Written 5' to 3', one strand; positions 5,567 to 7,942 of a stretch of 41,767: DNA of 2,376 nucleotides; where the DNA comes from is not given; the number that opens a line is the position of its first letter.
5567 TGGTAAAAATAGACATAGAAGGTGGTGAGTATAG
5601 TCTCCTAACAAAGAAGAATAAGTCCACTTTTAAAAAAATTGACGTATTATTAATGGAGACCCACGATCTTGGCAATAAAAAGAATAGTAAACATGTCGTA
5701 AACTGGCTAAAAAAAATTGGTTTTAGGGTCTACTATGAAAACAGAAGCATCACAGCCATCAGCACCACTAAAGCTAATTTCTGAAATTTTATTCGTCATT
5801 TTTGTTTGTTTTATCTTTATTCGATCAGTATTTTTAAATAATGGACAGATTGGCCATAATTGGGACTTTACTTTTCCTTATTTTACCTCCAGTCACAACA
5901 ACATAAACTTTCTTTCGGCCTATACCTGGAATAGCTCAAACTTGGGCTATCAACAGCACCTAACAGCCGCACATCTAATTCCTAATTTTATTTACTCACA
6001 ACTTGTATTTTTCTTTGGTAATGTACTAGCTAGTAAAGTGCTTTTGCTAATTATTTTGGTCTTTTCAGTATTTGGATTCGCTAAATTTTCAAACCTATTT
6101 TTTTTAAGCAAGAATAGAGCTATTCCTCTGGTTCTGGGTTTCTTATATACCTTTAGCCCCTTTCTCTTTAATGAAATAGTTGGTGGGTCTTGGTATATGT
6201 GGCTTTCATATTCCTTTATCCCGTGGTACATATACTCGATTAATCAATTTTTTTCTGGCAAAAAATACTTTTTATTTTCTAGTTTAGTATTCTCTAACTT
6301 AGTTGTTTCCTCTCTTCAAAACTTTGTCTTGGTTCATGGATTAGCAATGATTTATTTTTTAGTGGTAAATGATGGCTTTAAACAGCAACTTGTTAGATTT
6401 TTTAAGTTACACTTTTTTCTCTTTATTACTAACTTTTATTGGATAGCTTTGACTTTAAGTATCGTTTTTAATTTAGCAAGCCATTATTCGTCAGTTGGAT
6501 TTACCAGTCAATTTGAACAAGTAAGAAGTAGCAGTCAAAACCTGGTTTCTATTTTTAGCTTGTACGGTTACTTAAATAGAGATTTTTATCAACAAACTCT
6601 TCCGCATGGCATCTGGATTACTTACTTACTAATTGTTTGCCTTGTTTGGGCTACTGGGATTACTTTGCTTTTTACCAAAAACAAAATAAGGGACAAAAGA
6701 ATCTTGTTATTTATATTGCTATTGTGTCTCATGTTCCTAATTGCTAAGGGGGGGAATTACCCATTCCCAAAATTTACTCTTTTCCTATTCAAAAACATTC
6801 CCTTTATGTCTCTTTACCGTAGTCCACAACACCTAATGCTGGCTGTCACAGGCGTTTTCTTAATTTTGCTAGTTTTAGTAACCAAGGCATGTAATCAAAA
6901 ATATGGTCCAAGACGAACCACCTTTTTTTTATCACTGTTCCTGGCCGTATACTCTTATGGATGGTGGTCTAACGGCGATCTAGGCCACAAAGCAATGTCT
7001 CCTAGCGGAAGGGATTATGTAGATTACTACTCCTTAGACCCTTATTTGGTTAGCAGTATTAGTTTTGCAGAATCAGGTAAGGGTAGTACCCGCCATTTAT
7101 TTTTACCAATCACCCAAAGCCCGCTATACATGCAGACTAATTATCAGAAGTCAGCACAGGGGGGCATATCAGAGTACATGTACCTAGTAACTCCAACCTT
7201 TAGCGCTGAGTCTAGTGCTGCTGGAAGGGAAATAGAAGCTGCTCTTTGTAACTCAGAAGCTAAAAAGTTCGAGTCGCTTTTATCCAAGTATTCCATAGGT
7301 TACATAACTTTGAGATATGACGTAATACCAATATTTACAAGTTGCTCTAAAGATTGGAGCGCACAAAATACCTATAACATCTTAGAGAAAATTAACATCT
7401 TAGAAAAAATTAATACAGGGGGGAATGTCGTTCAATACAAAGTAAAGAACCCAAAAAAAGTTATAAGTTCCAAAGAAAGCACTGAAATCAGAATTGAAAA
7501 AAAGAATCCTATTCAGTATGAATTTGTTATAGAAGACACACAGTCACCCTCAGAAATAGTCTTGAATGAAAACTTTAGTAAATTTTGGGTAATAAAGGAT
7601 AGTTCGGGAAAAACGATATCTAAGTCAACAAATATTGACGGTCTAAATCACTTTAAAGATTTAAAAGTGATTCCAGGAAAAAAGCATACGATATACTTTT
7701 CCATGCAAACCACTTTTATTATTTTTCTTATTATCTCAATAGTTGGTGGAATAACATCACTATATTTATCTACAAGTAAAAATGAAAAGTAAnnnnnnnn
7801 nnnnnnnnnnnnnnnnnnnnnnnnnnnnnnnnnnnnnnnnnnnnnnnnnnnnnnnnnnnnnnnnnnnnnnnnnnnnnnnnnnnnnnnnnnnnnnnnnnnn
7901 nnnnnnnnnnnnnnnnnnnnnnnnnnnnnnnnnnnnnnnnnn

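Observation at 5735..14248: Five consecutive large polytopic membrane proteins, at least three of them GT-C-type: an unusually dense extracytoplasmic glycosyltransferase array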

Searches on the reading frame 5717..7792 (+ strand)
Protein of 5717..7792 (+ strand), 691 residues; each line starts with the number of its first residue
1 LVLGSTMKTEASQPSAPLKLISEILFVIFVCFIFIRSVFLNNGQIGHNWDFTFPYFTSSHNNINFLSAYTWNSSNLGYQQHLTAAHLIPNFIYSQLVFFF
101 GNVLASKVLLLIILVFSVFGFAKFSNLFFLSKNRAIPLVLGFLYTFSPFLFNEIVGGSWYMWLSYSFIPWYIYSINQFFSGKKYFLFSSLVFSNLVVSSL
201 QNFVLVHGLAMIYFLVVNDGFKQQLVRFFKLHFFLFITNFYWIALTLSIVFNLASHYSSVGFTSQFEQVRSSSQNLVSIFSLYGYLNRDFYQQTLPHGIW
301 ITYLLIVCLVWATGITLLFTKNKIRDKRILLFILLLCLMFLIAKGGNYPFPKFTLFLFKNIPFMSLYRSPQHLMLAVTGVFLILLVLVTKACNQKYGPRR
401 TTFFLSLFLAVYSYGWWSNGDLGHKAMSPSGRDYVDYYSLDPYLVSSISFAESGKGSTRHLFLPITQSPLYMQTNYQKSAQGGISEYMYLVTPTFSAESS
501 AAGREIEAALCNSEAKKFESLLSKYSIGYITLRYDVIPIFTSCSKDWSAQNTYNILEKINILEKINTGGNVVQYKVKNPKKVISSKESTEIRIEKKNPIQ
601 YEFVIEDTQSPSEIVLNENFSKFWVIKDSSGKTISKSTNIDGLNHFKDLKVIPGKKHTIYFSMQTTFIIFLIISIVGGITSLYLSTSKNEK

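Call 4: search_protein_families(library=pfam, proteins=[window:5717-7792:+], max_evalue=0.1)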
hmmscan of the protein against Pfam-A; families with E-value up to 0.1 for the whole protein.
window:5717-7792:+ (691 aa): 0 families

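Call 5: search_protein_families(library=ncbifam, proteins=[window:5717-7792:+], max_evalue=0.1)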
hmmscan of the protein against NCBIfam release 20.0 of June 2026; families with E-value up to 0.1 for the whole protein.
window:5717-7792:+ (691 aa): 1 family
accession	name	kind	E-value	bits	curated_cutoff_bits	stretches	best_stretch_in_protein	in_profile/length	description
NF053599.1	transp_MmpA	equivalog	1.4e-06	27.2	210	1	104-393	67-342/543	MmpA family trehalose lipid delivery protein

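Call 10: search_solved_structures(query=window:5717-7792:+, max_evalue=1)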
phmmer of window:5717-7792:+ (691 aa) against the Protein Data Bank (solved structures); distinct sequences matched with E-value up to 1: 0.

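Call 19: find_homologous_proteins(query=window:5717-7792:+, max_evalue=0.001)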
Query window:5717-7792:+ (691 aa): 68 proteins with E <= 0.001 among 8000 candidates.
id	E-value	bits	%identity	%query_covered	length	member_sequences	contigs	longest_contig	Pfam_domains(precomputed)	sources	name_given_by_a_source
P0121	2.4e-174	600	46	94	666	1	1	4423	-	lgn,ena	-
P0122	3.5e-172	592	45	95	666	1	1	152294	-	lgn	-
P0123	2.8e-152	527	41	93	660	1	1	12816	-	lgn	-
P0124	2.1e-131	458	39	89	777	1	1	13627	-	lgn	-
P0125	4.5e-130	453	39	90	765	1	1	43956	-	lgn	-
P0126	2.5e-108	381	35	88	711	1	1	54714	-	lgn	-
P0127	3.8e-105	371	35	91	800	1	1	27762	-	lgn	-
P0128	4.8e-100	354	35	88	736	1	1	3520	-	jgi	jgi:hypothetical protein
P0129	5.7e-97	344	34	87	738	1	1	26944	-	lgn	-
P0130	4.3e-95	338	34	88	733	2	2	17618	-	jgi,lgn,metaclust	metaclust:\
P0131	3.7e-94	335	36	82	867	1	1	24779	-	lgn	-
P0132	7.6e-94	334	32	88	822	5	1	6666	-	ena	-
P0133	2.3e-93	332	35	84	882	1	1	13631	-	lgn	-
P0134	1.6e-91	326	32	89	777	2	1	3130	-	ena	-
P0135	3.1e-91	325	34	80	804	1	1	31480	-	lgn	-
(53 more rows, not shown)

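Call 21: search_protein_families(library=pfam, alignment_id=A2, max_evalue=0.1)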
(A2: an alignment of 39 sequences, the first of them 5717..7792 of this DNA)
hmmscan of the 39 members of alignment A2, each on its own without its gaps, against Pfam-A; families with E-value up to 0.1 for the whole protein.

A. member 1, window:5717-7792:+ (691 aa): 0 families

B. families by the number of members that match (of 39 scanned): 6 families
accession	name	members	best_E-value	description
PF11847.13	GT-C_AftD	8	0.00035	Alpha-(1->3)-arabinofuranosyltransferase, N-terminal GT-C domain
PF23608.1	Ig_ILCR1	2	0.063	ILCR1 Ig-like domain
PF21681.2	Csa5_I-A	1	0.0031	Type-I-A Cascade subunit Csa5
PF19789.6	DUF6273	1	0.011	Domain of unknown function (DUF6273)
PF24068.1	TPD1_C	1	0.07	Tapetum determinant 1, C-terminal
PF16966.11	Porin_8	1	0.087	Porin-like glycoporin RafY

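Call 22: search_solved_structures(query=A2, max_evalue=10, show_alignments=2)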
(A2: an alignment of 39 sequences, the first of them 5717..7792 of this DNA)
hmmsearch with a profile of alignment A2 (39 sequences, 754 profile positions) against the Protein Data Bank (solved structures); distinct sequences matched with E-value up to 10: 1.
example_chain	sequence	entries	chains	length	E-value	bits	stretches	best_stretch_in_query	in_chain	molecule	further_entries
9e5c_6k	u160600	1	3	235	2.1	9.6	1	568-622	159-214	Dynein arm light chain, axonemal, putative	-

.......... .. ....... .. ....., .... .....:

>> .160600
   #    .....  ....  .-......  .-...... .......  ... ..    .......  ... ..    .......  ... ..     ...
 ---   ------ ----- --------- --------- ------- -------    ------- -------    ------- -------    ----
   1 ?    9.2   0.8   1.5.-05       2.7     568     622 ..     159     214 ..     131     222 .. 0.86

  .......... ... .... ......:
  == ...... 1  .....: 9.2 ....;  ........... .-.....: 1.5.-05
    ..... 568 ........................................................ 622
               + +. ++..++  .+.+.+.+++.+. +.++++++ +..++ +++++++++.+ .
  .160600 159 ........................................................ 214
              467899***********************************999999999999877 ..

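Call 43: predict_structure(alignment_id=A2)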
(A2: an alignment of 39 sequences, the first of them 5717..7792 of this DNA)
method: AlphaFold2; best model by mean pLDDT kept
length: 691 residues; sequences in the alignment: 39
mean_pLDDT: 91.4   pTM: 0.91
mean pLDDT of the five models: 91.4, 90.1, 88.6, 88.6, 88.5
residues with pLDDT >= 90: 539; 70-90: 129; 50-70: 8; < 50: 15
segments of 3 or more residues with pLDDT < 50: 1-13
pLDDT, mean of each block of 10 residues (from residue 1): 42 69 97 97 82 92 95 94 93 97 97 98 86 89 97 92 96 95 95 96 94 85 91 97 90 79 85 89 86 95 96 91 79 87 91 93 88 92 92 94 96 96 93 92 97 89 95 93 92 94 96 96 97 96 94 97 96 96 89 94 90 94 96 96 93 94 96 97 80 37
secondary structure, 60 per line:
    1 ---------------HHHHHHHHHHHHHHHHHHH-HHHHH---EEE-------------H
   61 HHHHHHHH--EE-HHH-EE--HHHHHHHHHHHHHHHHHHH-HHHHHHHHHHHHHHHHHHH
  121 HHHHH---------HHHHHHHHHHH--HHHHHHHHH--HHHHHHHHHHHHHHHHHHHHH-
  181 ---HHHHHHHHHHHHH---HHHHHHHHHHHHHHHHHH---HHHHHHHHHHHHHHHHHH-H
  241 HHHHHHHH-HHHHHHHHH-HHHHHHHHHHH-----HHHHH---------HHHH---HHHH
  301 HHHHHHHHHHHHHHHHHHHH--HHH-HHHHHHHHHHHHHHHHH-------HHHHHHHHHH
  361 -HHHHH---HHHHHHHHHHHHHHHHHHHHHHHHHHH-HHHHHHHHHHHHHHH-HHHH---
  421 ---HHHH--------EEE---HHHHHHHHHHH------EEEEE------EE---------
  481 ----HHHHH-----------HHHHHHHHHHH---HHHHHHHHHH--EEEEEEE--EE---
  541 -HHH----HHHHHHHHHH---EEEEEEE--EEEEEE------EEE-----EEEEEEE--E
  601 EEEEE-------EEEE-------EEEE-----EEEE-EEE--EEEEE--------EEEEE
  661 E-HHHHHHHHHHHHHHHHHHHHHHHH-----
elements in order: H16-34 H36-40 E44-46 H60-68 H82-100 H102-125 H135-145 H148-156 H159-179 H184-196 H200-217 H221-238 H240-248 H250-258 H260-270 H276-280 H290-293 H297-320 H327-343 H351-360 H362-366 H370-396 H398-412 H414-417 H424-427 E436-438 H442-452 E459-463 H485-489 H501-511 H515-524 E527-533 H549-558 E562-568 E571-576 E583-585 E591-597 E600-605 E613-616 E624-627 E633-636 E638-640 E643-647 E656-661 H663-686

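Call 47: fold_search(model_id=the predicted structure, library=pdb)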
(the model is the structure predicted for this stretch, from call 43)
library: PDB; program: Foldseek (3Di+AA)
matches with E <= 10: 345; with E <= 0.001: 6
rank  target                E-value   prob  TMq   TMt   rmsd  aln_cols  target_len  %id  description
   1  6w98_A                7.4e-10  1.00  0.52  0.30   6.8       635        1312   13  Single-Particle Cryo-EM Structure of Arabinofuranosyltransferase AftD from Mycobacteria (released 2020-05-13)
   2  6wby                  1.8e-09  1.00  0.48  0.28   8.6       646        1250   13  Single-Particle Cryo-EM Structure of Arabinofuranosyltransferase AftD from Mycobacteria, Mutant R1389S Class 2 (released 2020-05-13)
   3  6wbx                  3.0e-09  1.00  0.45  0.27  11.4       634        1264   14  Single-Particle Cryo-EM Structure of Arabinofuranosyltransferase AftD from Mycobacteria, Mutant R1389S Class 1 (released 2020-05-13)
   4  6s7t_A                2.0e-05  1.00  0.39  0.38  16.7       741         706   12  Cryo-EM structure of human oligosaccharyltransferase complex OST-B (released 2019-12-18)
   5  6ftg_5                8.1e-05  1.00  0.41  0.44  11.8       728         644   12  Subtomogram average of OST-containing ribosome-translocon complexes from canine rough microsomal membranes (released 2018-03-21)
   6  5f15                  8.4e-04  1.00  0.35  0.42   9.9       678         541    9  Crystal Structure of ArnT from Cupriavidus metallidurans bound to Undecaprenyl phosphate (released 2016-02-17)
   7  9s6t_A                7.5e-03  1.00  0.36  0.46   9.8       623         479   10  Ternary cryo-EM structure of chicken ALG12 with Dol25-PP-GlcNAc2Man7, Dol25-P-Man, and Fab (released 2026-03-18)
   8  8qcy                  9.0e-03  0.35  0.10  0.15  24.5       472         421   10  Cryo-EM structure of the outward-facing FLVCR2 (released 2024-04-17)
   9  8qcx                  1.3e-02  0.47  0.10  0.14  21.7       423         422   12  Cryo-EM structure of the inward-facing FLVCR2 (released 2024-04-17)
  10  8vzo_A                2.1e-02  0.38  0.10  0.15  22.2       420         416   13  Cryo-EM structure of FLVCR2 in the outward-facing state with choline bound (released 2024-05-01)
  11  9xou_G                3.4e-02  0.33  0.12  0.19  22.1       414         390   13  CryoEM structure of LacY with Trimbody (released 2026-02-11)
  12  6vbg_B                4.1e-02  0.14  0.09  0.13  23.3       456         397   13  Lactose permease complex with thiodigalactoside and nanobody 9043 (released 2020-11-25)
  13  6e9o_A                5.4e-02  0.14  0.09  0.13  22.8       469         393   12  E. coli D-galactonate:proton symporter mutant E133Q in the outward substrate-bound form (released 2019-05-22)
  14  9qu4                  6.2e-02  0.25  0.10  0.14  21.9       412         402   13  Cryo-EM structure of the inward-open choline-bound state of choline/ethanolamine transporter FLVCR2 (released 2025-06-11)
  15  3vu0_C                7.7e-02  0.99  0.14  0.50   5.9       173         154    6  Crystal structure of the C-terminal globular domain of oligosaccharyltransferase (AfAglB-S2, AF_0040, O30195_ARCFU) fr (released 2013-01-23)
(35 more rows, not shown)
